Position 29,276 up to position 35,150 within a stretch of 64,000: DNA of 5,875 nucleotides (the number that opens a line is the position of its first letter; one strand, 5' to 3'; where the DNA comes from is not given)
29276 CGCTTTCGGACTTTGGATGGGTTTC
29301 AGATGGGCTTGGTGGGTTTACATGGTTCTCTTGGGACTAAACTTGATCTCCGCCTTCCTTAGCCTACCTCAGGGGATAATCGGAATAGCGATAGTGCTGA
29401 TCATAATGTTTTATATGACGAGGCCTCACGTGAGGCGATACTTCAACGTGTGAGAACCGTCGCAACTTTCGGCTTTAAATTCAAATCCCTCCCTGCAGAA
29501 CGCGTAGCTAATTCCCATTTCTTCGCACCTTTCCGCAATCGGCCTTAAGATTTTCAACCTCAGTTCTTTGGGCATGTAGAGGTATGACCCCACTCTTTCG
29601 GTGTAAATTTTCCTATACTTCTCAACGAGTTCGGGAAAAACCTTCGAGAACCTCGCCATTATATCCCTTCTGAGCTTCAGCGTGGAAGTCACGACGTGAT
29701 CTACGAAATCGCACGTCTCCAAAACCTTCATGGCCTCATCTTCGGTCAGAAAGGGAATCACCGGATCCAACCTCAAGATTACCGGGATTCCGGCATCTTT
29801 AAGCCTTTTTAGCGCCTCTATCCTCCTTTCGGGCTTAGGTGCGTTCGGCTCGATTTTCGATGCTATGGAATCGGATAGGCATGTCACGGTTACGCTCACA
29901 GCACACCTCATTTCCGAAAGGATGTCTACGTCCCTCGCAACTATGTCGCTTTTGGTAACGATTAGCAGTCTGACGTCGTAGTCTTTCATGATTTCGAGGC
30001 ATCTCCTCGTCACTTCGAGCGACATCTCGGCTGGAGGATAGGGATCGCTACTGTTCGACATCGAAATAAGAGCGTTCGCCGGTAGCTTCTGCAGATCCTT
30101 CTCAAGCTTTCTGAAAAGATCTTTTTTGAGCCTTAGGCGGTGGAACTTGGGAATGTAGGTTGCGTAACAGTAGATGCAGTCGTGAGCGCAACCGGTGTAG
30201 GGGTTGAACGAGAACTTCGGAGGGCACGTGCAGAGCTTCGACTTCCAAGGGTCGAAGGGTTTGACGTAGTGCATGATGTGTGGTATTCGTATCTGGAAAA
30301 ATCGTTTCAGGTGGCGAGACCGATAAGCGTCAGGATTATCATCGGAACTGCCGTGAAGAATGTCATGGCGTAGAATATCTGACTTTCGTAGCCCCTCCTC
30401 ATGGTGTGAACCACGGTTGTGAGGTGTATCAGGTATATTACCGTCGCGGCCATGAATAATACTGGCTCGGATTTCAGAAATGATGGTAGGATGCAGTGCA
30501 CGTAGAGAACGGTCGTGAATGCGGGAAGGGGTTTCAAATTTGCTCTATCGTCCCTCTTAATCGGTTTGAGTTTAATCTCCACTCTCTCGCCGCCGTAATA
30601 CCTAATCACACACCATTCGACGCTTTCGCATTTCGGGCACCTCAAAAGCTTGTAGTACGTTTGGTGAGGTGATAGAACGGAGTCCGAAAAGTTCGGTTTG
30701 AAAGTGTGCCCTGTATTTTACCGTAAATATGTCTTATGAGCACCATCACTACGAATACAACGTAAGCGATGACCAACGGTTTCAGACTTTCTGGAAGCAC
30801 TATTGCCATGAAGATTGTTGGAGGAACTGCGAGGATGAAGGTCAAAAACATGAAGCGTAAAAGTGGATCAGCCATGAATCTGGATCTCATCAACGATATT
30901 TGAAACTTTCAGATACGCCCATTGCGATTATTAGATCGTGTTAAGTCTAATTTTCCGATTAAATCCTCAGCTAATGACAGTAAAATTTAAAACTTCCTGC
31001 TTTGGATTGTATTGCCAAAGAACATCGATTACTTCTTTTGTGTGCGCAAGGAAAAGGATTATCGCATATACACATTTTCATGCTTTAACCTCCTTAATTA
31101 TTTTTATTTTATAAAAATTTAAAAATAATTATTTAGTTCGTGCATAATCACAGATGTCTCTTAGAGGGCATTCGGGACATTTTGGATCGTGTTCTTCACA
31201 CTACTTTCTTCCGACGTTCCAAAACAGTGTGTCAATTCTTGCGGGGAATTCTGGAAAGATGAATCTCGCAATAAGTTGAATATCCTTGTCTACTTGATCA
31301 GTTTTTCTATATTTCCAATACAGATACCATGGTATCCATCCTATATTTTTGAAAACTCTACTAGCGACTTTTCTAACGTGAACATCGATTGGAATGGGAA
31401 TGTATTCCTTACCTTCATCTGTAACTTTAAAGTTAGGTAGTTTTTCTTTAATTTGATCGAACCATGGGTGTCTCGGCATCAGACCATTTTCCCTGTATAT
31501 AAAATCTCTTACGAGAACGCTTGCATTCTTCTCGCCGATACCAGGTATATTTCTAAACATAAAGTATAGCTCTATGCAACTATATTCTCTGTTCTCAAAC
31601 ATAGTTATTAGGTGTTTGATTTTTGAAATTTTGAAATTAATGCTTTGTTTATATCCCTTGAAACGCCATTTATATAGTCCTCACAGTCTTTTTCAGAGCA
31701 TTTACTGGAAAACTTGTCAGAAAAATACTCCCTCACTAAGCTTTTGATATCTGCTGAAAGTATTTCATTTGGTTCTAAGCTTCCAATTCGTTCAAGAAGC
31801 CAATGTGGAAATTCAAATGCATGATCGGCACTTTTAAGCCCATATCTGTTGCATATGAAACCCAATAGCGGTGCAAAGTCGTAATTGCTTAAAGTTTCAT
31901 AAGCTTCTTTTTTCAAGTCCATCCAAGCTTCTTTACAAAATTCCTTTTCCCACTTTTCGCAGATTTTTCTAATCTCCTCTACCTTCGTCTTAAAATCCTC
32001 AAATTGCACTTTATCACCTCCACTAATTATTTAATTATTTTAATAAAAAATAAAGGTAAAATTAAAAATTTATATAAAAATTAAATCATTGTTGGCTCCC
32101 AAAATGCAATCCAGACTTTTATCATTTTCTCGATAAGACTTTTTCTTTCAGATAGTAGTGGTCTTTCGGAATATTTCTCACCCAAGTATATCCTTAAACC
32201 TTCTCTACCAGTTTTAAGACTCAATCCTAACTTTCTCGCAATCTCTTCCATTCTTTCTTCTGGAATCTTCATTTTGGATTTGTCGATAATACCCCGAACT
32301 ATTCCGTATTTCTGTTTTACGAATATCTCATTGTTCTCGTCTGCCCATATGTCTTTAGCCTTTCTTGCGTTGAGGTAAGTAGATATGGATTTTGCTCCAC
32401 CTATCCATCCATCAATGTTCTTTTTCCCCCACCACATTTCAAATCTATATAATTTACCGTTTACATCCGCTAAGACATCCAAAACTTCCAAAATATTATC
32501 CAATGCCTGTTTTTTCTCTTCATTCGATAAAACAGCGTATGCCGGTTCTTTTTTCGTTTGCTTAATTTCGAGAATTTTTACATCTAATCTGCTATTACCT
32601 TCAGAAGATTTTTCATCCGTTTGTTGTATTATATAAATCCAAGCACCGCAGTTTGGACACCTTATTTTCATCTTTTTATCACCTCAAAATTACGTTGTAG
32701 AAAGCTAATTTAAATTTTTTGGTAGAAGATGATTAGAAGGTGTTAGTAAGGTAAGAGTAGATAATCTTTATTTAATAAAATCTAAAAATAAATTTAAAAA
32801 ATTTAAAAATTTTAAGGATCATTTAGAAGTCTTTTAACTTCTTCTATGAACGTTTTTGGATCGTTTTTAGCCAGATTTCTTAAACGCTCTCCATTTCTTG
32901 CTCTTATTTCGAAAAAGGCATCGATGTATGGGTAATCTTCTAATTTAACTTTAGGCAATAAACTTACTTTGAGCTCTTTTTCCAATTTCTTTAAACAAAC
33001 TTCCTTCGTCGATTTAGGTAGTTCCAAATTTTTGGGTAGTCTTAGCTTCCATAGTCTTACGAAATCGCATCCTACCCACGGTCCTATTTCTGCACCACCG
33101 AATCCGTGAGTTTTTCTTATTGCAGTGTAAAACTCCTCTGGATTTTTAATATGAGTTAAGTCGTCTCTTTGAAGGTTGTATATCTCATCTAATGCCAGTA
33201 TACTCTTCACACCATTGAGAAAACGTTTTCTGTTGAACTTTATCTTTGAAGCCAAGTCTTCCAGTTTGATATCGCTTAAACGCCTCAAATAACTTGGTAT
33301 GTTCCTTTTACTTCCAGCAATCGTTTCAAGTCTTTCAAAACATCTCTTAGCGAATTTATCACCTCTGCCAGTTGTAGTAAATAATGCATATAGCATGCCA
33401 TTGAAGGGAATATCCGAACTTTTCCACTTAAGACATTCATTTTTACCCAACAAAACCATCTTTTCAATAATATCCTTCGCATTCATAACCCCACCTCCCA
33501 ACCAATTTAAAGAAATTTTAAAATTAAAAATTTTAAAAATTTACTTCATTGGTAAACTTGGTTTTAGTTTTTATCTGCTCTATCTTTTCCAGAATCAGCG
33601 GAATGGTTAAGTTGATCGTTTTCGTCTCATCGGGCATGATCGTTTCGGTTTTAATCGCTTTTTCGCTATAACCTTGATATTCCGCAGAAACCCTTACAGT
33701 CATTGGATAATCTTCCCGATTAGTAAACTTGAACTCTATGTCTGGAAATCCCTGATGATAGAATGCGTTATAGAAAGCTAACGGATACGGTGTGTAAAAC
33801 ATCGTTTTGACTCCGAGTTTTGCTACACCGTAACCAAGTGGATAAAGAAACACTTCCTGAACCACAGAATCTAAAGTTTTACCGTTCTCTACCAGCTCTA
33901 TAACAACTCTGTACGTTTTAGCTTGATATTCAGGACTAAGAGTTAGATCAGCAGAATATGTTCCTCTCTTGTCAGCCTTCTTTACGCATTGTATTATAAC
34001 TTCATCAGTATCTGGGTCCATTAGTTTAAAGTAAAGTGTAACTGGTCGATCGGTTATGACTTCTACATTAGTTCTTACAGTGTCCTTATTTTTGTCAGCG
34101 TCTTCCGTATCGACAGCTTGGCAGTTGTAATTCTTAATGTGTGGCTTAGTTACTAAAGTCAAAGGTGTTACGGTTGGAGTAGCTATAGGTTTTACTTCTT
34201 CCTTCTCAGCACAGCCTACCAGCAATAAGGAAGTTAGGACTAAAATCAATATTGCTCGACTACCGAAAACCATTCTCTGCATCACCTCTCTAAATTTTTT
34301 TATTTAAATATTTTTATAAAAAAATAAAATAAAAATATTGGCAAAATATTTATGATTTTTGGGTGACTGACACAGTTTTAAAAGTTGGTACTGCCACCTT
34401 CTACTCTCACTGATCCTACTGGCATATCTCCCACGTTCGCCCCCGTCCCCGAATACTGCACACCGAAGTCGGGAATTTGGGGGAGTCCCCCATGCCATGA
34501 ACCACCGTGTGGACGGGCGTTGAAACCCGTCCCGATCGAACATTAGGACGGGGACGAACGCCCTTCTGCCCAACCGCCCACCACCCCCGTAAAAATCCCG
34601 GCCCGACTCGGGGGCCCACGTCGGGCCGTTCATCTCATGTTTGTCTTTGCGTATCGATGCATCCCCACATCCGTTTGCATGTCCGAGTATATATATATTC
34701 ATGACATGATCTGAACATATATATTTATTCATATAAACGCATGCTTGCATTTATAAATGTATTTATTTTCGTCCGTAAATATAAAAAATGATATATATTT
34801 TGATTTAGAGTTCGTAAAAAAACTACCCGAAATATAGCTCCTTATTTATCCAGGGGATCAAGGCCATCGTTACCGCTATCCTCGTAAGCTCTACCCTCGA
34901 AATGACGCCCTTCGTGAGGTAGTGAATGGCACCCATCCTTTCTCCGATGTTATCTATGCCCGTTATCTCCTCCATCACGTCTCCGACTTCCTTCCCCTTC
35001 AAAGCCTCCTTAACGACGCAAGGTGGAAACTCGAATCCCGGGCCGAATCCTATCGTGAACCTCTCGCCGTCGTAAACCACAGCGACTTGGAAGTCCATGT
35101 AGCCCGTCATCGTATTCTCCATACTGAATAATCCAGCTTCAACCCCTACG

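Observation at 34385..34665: GC-rich, ORF-free, helix-dense block inside the AT-rich island: candidate novel structured RNA on the minus strand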

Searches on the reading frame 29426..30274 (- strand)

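Call 35: search_protein_families(library=ncbifam, proteins=[window:29426-30274:-], max_evalue=1)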
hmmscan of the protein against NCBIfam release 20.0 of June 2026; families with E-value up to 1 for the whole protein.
window:29426-30274:- (282 aa): 8 families
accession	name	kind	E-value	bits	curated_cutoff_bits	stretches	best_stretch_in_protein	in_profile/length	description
NF033668.1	rSAM_PA0069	hypoth_equivalog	1.7e-38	132.5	360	1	21-189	59-242/348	PA0069 family radical SAM protein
TIGR04470.1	rSAM_mob_pairB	equivalog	1.7e-32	112.9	410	1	20-232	19-238/285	radical SAM mobile pair protein B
NF038135.1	rSAM_Rv2578c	equivalog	2.4e-26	92.5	430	1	17-254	58-315/317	Rv2578c family radical SAM protein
NF038136.1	rSAM_Rv_intein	exception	9.6e-24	84.1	700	2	67-233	377-553/574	intein-containing Rv2578c family radical SAM protein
TIGR04070.1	photo_TT_lyase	equivalog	4.6e-07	29.1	400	1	14-177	70-238/338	spore photoproduct lyase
TIGR02026.1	BchE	equivalog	0.062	12.1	481.35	1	27-129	201-300/497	magnesium-protoporphyrin IX monomethyl ester anaerobic oxidative cyclase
TIGR04163.1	rSAM_cobopep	equivalog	0.1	11.3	375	1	22-69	67-111/428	peptide-modifying radical SAM enzyme CbpB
TIGR02495.1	NrdG2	equivalog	0.21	10.9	131.15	0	27-43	24-40/193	anaerobic ribonucleoside-triphosphate reductase activating protein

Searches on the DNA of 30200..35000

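Call 86: search_rna_families(source=window, start=30200, end=35000, threshold=evalue, max_evalue=0.05)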
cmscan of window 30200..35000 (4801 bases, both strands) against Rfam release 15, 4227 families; matches with E-value up to 0.05: 1.
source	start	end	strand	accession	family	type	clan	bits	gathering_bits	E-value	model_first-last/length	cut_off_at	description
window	34666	34745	-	RF04052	mir-466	Gene; miRNA;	-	27.8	85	0.027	1-80/80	no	mir-466 microRNA precursor family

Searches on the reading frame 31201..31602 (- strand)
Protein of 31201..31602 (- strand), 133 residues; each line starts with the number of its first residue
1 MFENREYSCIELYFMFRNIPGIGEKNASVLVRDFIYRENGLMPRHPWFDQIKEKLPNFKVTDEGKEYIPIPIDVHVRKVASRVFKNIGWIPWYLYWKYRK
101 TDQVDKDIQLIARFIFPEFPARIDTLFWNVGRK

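Call 10: search_protein_families(library=pfam, proteins=[window:31201-31602:-], max_evalue=0.01)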
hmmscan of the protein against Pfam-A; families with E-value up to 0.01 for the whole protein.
window:31201-31602:- (133 aa): 0 families

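Call 21: search_protein_families(library=phrogs, proteins=[window:31201-31602:-], max_evalue=0.01)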
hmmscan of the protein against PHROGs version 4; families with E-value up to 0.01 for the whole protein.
window:31201-31602:- (133 aa): 0 families

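Call 22: search_protein_families(library=padloc, proteins=[window:31201-31602:-], max_evalue=0.01)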
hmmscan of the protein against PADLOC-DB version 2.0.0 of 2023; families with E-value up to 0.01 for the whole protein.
window:31201-31602:- (133 aa): 0 families

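Call 35: search_protein_families(library=ncbifam, proteins=[window:31201-31602:-], max_evalue=1)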
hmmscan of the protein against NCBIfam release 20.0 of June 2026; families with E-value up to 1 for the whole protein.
window:31201-31602:- (133 aa): 1 family
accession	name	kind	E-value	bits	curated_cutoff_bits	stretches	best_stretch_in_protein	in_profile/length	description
NF002305.0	PRK01229.1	equivalog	0.13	11.6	183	1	14-106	121-210/210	N-glycosylase/DNA lyase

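Call 36: search_protein_families(library=pfam, proteins=[window:31201-31602:-], max_evalue=5)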
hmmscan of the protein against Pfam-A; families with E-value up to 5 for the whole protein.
window:31201-31602:- (133 aa): 0 families

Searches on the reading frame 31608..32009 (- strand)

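Call 10: search_protein_families(library=pfam, proteins=[window:31608-32009:-], max_evalue=0.01)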
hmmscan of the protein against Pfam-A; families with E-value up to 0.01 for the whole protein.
window:31608-32009:- (133 aa): 0 families

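Call 21: search_protein_families(library=phrogs, proteins=[window:31608-32009:-], max_evalue=0.01)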
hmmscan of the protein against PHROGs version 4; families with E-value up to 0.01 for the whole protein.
window:31608-32009:- (133 aa): 0 families

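Call 22: search_protein_families(library=padloc, proteins=[window:31608-32009:-], max_evalue=0.01)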
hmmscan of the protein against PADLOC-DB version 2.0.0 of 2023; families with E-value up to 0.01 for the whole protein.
window:31608-32009:- (133 aa): 0 families

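Call 35: search_protein_families(library=ncbifam, proteins=[window:31608-32009:-], max_evalue=1)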
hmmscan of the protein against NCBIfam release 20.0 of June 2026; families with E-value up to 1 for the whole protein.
window:31608-32009:- (133 aa): 1 family
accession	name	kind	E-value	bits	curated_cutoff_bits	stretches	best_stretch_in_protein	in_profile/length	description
TIGR03252.1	TIGR03252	hypoth_equivalog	0.0056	16.3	136.5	1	34-92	8-64/189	HhH-GPD-type base excision DNA repair protein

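Call 36: search_protein_families(library=pfam, proteins=[window:31608-32009:-], max_evalue=5)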
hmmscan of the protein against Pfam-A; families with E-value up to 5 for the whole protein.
window:31608-32009:- (133 aa): 1 family
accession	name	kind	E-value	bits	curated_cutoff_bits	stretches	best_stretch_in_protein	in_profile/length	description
PF12939.12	DUF3837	-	0.05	14.6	25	1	40-98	22-83/101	Domain of unknown function (DUF3837)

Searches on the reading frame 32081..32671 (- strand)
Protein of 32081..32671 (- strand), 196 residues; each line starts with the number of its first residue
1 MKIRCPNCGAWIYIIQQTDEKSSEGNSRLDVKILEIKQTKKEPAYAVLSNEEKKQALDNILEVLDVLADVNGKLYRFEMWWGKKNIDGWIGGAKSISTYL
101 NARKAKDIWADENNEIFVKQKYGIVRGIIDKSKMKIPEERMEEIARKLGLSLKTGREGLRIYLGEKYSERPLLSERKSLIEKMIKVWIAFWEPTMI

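Call 10: search_protein_families(library=pfam, proteins=[window:32081-32671:-], max_evalue=0.01)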
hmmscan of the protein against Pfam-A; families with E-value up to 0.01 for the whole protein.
window:32081-32671:- (196 aa): 0 families

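Call 21: search_protein_families(library=phrogs, proteins=[window:32081-32671:-], max_evalue=0.01)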
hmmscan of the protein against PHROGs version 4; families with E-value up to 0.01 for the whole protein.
window:32081-32671:- (196 aa): 0 families

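Call 22: search_protein_families(library=padloc, proteins=[window:32081-32671:-], max_evalue=0.01)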
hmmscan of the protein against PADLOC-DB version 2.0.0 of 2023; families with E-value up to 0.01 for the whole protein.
window:32081-32671:- (196 aa): 0 families

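Call 35: search_protein_families(library=ncbifam, proteins=[window:32081-32671:-], max_evalue=1)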
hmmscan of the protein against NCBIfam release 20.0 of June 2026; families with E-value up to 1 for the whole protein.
window:32081-32671:- (196 aa): 1 family
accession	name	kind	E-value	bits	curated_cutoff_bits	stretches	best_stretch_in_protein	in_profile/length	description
TIGR02098.1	MJ0042_CXXC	domain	0.0024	17.5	20.9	1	1-14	1-14/38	MJ0042-type zinc finger domain-containing protein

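Call 36: search_protein_families(library=pfam, proteins=[window:32081-32671:-], max_evalue=5)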
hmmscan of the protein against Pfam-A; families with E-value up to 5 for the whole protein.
window:32081-32671:- (196 aa): 3 families
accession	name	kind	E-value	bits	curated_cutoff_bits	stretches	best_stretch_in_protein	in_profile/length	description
PF13248.11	Zn_ribbon_3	-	0.099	12.6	27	1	2-10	2-10/26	zinc-ribbon domain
PF13717.11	Zn_ribbon_4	-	0.11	12.8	30.3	1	1-10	1-10/36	zinc-ribbon domain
PF02591.20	Zn_ribbon_9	-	0.14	12.8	29.1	1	3-11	24-32/33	C4-type zinc ribbon domain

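Call 45: find_related_loci(query=window:32081-32671:-, collection=viral_contigs, flank=6000)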
Query window:32081-32671:- (196 aa) in viral_contigs; peptide patterns used: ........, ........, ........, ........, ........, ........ (x = any residue, [..] = any of these).
3 stretches matched a pattern, but none encodes a relative of the query by tblastn (E <= 1e-3).

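Call 74: predict_structure(protein=window:32081-32671:-)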
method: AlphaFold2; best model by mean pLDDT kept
length: 196 residues; sequences in the alignment: 1
mean_pLDDT: 47.1   pTM: 0.48
mean pLDDT of the five models: 47.1, 40.0, 36.6, 34.7, 33.5
residues with pLDDT >= 90: 0; 70-90: 19; 50-70: 62; < 50: 115
segments of 3 or more residues with pLDDT < 50: 1-48, 66-126, 167-169
pLDDT, mean of each block of 10 residues (from residue 1): 32 33 33 29 37 56 51 46 46 32 29 31 42 63 81 70 57 59 65 54
secondary structure, 60 per line:
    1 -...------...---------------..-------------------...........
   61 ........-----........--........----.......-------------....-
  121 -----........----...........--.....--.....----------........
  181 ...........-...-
elements in order: E2-4 E11-13 H50-68 E74-81 E84-91 H96-102 E116-119 E126-130 H138-148 E151-155 E158-162 H173-191

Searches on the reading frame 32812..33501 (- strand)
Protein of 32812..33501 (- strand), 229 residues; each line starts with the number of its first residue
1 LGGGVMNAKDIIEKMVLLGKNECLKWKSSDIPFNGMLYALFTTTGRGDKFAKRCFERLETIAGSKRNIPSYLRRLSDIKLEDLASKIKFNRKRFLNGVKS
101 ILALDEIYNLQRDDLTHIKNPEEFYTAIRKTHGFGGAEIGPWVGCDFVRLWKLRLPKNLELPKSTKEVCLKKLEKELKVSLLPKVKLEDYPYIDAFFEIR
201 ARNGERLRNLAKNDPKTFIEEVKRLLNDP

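Call 10: search_protein_families(library=pfam, proteins=[window:32812-33501:-], max_evalue=0.01)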
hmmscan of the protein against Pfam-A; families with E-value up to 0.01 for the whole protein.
window:32812-33501:- (229 aa): 0 families

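Call 21: search_protein_families(library=phrogs, proteins=[window:32812-33501:-], max_evalue=0.01)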
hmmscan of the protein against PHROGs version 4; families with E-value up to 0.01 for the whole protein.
window:32812-33501:- (229 aa): 0 families

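Call 22: search_protein_families(library=padloc, proteins=[window:32812-33501:-], max_evalue=0.01)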
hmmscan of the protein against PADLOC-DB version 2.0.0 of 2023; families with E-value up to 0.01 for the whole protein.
window:32812-33501:- (229 aa): 0 families

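Call 29: find_related_loci(query=window:32812-33486:-, collection=viral_contigs, flank=6000)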
Query window:32812-33486:- (224 aa) in viral_contigs; peptide patterns used: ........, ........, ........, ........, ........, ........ (x = any residue, [..] = any of these).
15 stretches matched a pattern, but none encodes a relative of the query by tblastn (E <= 1e-3).

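Call 35: search_protein_families(library=ncbifam, proteins=[window:32812-33486:-], max_evalue=1)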
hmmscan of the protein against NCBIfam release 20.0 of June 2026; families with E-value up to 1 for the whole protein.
window:32812-33486:- (224 aa): 0 families

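Call 36: search_protein_families(library=pfam, proteins=[window:32812-33486:-], max_evalue=5)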
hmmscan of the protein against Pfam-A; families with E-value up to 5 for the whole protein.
window:32812-33486:- (224 aa): 0 families

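Call 65: search_dna_similar(query=window:32812-33486:-, collection=plasmids, mode=protein, max_evalue=0.01, max_rows=10)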
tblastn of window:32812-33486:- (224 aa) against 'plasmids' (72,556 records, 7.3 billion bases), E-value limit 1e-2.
No match.

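Call 66: search_dna_similar(query=window:32812-33486:-, collection=phages, mode=protein, max_evalue=0.01, max_rows=10)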
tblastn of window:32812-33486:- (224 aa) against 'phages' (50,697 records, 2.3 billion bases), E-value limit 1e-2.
No match.

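Call 73: predict_structure(protein=window:32812-33486:-)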
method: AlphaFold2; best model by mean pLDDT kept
length: 224 residues; sequences in the alignment: 1
mean_pLDDT: 44.9   pTM: 0.32
mean pLDDT of the five models: 44.9, 43.5, 41.2, 40.1, 39.9
residues with pLDDT >= 90: 0; 70-90: 7; 50-70: 54; < 50: 163
segments of 3 or more residues with pLDDT < 50: 1-120, 125-154, 189-197
pLDDT, mean of each block of 10 residues (from residue 1): 37 40 40 41 43 39 33 36 39 43 40 46 42 37 39 48 57 56 52 46 66 67 50
secondary structure, 60 per line:
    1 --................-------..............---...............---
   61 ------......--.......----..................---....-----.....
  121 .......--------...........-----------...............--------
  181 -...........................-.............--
elements in order: H3-18 H26-39 H43-57 H67-72 H75-81 H86-103 H107-110 H116-127 H136-146 H158-172 H182-208 H210-222
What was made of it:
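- Tried and rejected: Single-sequence AlphaFold models of the 224-aa and 196-aa proteins were too poor (pLDDT 45 and 47) for fold searches (calls 73, 74).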
